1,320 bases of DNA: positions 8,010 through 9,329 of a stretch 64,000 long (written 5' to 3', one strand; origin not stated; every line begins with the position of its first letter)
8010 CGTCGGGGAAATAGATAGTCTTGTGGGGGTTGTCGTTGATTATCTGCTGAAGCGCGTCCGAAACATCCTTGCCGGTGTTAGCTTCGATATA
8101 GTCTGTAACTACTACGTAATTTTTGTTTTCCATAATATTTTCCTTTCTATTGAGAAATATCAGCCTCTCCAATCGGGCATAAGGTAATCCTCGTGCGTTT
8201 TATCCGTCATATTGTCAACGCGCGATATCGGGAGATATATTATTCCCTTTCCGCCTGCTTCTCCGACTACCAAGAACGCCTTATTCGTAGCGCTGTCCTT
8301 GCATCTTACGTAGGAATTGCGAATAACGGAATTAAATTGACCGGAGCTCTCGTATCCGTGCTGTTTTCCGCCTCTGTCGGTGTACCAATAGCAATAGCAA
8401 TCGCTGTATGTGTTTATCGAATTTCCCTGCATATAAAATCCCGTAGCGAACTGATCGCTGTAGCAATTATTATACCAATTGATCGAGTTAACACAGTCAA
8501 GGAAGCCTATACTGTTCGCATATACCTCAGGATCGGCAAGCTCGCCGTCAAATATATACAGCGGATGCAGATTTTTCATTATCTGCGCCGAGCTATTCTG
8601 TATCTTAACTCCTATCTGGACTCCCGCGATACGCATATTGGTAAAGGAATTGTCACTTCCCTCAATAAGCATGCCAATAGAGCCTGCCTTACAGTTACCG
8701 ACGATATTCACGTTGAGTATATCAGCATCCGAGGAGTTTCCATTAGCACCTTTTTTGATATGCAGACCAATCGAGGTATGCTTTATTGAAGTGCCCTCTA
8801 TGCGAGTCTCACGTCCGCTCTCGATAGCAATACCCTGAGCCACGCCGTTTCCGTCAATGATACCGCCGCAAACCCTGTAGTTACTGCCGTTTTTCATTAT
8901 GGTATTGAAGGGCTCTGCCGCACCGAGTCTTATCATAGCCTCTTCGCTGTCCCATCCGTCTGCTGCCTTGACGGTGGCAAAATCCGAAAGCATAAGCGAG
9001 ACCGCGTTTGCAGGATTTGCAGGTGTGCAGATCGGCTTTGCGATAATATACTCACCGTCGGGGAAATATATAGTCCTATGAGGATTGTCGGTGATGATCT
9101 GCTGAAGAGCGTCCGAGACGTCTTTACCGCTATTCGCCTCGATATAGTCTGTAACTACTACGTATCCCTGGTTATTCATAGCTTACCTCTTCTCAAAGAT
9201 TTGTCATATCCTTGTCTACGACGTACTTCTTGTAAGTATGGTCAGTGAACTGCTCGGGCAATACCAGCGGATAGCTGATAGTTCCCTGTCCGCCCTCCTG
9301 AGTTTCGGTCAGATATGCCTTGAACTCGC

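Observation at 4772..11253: Leaderless short forms are cut at the domain boundary and sit between lipoprotein long forms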

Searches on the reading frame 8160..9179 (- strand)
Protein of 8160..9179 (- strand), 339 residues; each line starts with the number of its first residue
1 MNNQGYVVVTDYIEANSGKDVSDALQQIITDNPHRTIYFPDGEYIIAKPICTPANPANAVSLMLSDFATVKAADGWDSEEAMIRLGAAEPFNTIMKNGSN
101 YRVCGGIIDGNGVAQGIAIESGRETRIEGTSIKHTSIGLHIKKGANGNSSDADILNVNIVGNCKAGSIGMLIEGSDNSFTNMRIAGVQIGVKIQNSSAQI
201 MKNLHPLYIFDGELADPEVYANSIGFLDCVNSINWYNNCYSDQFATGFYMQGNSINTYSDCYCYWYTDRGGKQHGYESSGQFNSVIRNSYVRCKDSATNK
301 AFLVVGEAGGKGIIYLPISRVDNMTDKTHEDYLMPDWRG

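Call 4: search_protein_families(library=pfam, proteins=[window:8160-9179:-], max_evalue=0.1)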
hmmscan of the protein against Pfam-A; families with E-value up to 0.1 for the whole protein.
window:8160-9179:- (339 aa): 1 family
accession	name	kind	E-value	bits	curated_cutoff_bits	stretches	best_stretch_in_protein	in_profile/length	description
PF12708.12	Pect-lyase_RHGA_epim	-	0.00029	21.2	27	1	15-204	11-203/213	Rhamnogalacturonase A/epimerase, pectate lyase-like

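Call 5: search_protein_families(library=ncbifam, proteins=[window:8160-9179:-], max_evalue=0.1)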
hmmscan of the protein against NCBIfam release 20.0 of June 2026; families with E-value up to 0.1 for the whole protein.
window:8160-9179:- (339 aa): 0 families

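Call 17: find_related_loci(query=A2, collection=genome_contigs, flank=10000)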
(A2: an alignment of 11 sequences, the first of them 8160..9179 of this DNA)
Query A2 (339 aa) in genome_contigs; peptide patterns used: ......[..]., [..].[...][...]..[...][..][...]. (x = any residue, [..] = any of these).
259 stretches matched a pattern; 206 encode a relative of the query (tblastn E <= 1e-3); the best 80 are kept; 75 distinct loci.
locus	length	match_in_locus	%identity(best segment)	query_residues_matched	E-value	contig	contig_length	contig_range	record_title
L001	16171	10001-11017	91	1-339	0e+0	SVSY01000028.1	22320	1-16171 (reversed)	MAG: Oscillospiraceae bacterium isolate SIG681 NODE_44259_length_22320_cov_1.658181, whole genome shotgun sequence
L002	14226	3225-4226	66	2-336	1e-149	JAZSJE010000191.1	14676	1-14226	MAG: Eubacteriales bacterium isolate T1900044565_TS20190031.MAGScoT_cleanbin_000063 SGB_404_k141_917660, whole genome sh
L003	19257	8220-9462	65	2-336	7e-142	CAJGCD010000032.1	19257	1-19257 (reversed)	MAG: uncultured Clostridia bacterium isolate MAG11 genome assembly, contig: k141_6764673_length_19257_cov_10.9896, whole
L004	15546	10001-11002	64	2-336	3e-140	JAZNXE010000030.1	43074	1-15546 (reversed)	MAG: Eubacteriales bacterium isolate T1900044780_TS20190246.MAGScoT_cleanbin_000027 SGB_2550_k141_2969267, whole genome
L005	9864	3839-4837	62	1-336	3e-137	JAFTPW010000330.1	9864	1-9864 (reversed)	MAG: Clostridia bacterium isolate RGIG4041 Roe_deer_Cecum-5__c468796, whole genome shotgun sequence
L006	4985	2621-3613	62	1-333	1e-136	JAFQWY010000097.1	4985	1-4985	MAG: Clostridia bacterium isolate RGIG2226 Goat_Colon.Co__c531974, whole genome shotgun sequence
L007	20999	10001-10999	62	1-334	3e-135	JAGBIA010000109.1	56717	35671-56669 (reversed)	MAG: Clostridia bacterium isolate RGIG9137 Water_deer_Rectum.Co__c1183994, whole genome shotgun sequence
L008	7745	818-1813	61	2-334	4e-134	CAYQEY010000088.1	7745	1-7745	MAG TPA_asm: uncultured Lachnospiraceae bacterium isolate binchicken_co370_248 genome assembly, contig: NODE_8283_length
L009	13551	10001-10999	57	2-333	5e-122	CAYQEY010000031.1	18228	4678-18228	MAG TPA_asm: uncultured Lachnospiraceae bacterium isolate binchicken_co370_248 genome assembly, contig: NODE_3130_length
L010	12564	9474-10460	57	3-334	2e-117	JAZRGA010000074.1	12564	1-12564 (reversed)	MAG: Eubacteriales bacterium isolate T1900045494_YK20190188.MAGScoT_cleanbin_000003 SGB_7403_k141_2283408, whole genome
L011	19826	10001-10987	56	3-334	2e-117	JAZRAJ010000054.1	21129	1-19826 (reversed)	MAG: Eubacteriales bacterium isolate T1900045142_TC20190136.MAGScoT_cleanbin_000014 SGB_4925_k141_1873470, whole genome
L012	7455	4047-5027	57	5-334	1e-117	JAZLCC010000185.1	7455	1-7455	MAG: Eubacteriales bacterium isolate T1900045054_TC20190047.MAGScoT_cleanbin_000018 SGB_4538_k141_3502284, whole genome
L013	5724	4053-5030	54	3-333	6e-117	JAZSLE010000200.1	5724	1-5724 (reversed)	MAG: Eubacteriales bacterium isolate T1900044558_TS20190024.MAGScoT_cleanbin_000051 SGB_338_k141_3565084, whole genome s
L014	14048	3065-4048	56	4-336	1e-117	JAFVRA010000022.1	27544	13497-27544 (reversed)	MAG: Clostridia bacterium isolate RGIG5316 Sheep_Colon-2__c157508, whole genome shotgun sequence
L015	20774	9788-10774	57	2-333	2e-116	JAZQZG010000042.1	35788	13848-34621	MAG: Eubacteriales bacterium isolate T1900045157_TC20190151.MAGScoT_cleanbin_000039 SGB_4991_k141_4233392, whole genome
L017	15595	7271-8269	57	2-333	3e-117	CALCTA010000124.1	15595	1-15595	MAG TPA_asm: uncultured Clostridia bacterium isolate SRR6425794_bin.48_CONCOCT_v1.1_MAG genome assembly, contig: ERZ1767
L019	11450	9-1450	52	5-336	2e-108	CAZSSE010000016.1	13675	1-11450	MAG TPA_asm: uncultured Lachnospiraceae bacterium isolate SRP350583_co2_310 genome assembly, contig: NODE_6624_length_13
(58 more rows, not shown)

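Call 22: find_encoding_contigs(protein=window:8160-9179:-, flank=10000, max_places=6)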
Protein window:8160-9179:- (339 aa): 1 contig read that carries it; 1 place shown.
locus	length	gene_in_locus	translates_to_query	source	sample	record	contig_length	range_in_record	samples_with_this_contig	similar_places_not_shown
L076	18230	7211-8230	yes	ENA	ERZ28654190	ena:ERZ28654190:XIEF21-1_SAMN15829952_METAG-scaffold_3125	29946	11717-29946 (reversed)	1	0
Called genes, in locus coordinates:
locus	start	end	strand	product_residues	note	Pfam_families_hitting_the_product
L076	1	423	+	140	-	?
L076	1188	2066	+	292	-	-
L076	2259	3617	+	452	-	PF08666:SAF (weak)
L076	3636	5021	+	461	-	PF08666:SAF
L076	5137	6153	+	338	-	PF12708:Pect-lyase_RHGA_epim (faint)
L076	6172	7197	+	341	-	PF12708:Pect-lyase_RHGA_epim (weak)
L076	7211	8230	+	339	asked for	-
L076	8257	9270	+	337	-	PF12708:Pect-lyase_RHGA_epim (weak)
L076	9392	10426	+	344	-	PF12708:Pect-lyase_RHGA_epim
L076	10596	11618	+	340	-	PF12708:Pect-lyase_RHGA_epim (weak)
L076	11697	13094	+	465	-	PF12708:Pect-lyase_RHGA_epim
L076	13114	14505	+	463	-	PF08666:SAF, PF12708:Pect-lyase_RHGA_epim (faint)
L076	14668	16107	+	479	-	PF08666:SAF (faint), PF12708:Pect-lyase_RHGA_epim (faint)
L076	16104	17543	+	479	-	PF08666:SAF (weak), PF12708:Pect-lyase_RHGA_epim (faint)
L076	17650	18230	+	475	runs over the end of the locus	PF08666:SAF, PF12708:Pect-lyase_RHGA_epim (weak)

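Call 37: search_solved_structures(query=A2, max_evalue=1)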
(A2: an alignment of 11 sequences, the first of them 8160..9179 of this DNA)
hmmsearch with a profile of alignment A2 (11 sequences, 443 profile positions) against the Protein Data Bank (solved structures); distinct sequences matched with E-value up to 1: 1.
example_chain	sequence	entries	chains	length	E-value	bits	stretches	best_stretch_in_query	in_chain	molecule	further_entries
5m5z_A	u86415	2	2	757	0.00067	21.6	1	122-159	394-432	Beta-1,3-glucanase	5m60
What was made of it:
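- Closest known: Pectate-lyase-fold right-handed beta-helix superfamily. Same: The N-terminal motif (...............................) matches PF12708 (call 4) and the second domain of GH55 (call 37).
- No match to a curated CAZy-type family goes beyond the N-terminal PF12708 motif (calls 4, 37).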

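Call 40: find_related_loci(query=A2, collection=viral_contigs, flank=8000)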
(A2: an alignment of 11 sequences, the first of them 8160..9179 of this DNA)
Query A2 (339 aa) in viral_contigs; peptide patterns used: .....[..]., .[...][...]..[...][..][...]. (x = any residue, [..] = any of these).
88 stretches matched a pattern; 1 encode a relative of the query (tblastn E <= 1e-3); 1 distinct loci.
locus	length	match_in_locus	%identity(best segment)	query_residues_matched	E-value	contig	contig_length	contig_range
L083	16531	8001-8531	27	16-205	7e-9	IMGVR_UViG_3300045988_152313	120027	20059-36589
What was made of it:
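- On Phage tailspike / capsule depolymerase: One remote hit in IMG/VR (call 40).
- Only one remote relative (27% identity) was found in 2.9 million viral contigs (call 40).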

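Call 44: search_protein_families(library=phrogs, proteins=[window:8160-9179:-], max_evalue=0.01)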
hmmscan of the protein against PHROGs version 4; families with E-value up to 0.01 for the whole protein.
window:8160-9179:- (339 aa): 0 families

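Call 58: predict_structure(alignment_id=A4)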
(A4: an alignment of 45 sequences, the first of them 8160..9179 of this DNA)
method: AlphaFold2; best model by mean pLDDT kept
length: 339 residues; sequences in the alignment: 45
mean_pLDDT: 95.1   pTM: 0.93
mean pLDDT of the five models: 95.1, 94.9, 94.8, 94.6, 94.6
residues with pLDDT >= 90: 303; 70-90: 30; 50-70: 5; < 50: 1
segments of 3 or more residues with pLDDT < 50: none
pLDDT, mean of each block of 10 residues (from residue 1): 86 97 98 97 98 96 98 97 96 90 98 97 94 99 81 97 98 96 99 94 98 97 97 96 98 96 94 97 97 95 97 93 91 77
secondary structure, 60 per line:
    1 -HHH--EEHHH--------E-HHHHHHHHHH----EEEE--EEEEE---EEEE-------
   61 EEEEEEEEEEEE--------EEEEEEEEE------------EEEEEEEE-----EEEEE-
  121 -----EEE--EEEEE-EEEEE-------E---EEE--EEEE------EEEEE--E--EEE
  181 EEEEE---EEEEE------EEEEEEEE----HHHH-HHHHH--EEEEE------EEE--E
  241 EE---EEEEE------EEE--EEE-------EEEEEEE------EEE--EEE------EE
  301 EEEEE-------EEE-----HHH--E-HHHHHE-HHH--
elements in order: H22-31 E36-39 E42-46 E50-53 E61-72 E81-89 E102-109 E115-119 E126-128 E131-135 E137-141 E153-155 E158-161 E168-172 E178-185 E189-193 E200-207 H212-215 H217-221 E224-228 E235-237 E240-242 E246-250 E257-259 E262-264 E272-278 E285-287 E290-292 E299-305 E313-315 H328-332
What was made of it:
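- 8160..9179 (-): G7, leaderless short form. The AlphaFold2 model shows a complete beta-helix. Model pLDDT is 95.1 and pTM 0.93 (call 58).
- The G7 model is a complete beta-helix, with pLDDT 95.1 and pTM 0.93 (call 58).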

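Call 66: search_protein_families(library=pfam, proteins=[L004:9380-9880:+, L004:8932-9348:+, L004:5393-6034:+, L003:14462-16147:+, L017:13896-15338:-, L019:10423-11421:-], max_evalue=0.01)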
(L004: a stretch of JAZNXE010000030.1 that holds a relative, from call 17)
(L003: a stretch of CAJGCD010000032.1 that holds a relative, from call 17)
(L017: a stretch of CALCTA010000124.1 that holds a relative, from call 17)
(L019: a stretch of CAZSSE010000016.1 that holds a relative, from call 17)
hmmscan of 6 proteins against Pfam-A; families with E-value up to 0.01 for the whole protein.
L004:9380-9880:+ (166 aa): 0 families

L004:8932-9348:+ (138 aa): 0 families

L004:5393-6034:+ (213 aa): 1 family
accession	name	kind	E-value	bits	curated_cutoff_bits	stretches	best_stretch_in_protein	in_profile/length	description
PF05698.19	Trigger_C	-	0.0003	21.3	22.7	1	133-207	86-161/162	Bacterial trigger factor protein (TF) C-terminus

L003:14462-16147:+ (561 aa): 3 families
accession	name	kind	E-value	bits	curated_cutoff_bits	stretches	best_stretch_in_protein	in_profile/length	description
PF02690.20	Na_Pi_cotrans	-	8.3e-57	191.5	29.1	2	24-160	2-136/137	Na+/Pi-cotransporter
PF01895.24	PhoU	-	6.7e-22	78.1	23.5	2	364-443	4-85/89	PhoU domain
PF01865.21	PhoU_div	-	2.4e-05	24.3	24.4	1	433-550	84-208/214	Protein of unknown function DUF47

L017:13896-15338:- (480 aa): 2 families
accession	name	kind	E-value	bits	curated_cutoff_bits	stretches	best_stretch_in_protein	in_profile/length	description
PF01235.23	Na_Ala_symp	-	6e-140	467.4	24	1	75-477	5-385/392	Sodium:alanine symporter family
PF13038.11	DUF3899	-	0.003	18.4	23.4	1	30-79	2-48/88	Domain of unknown function (DUF3899)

L019:10423-11421:- (332 aa): 0 families
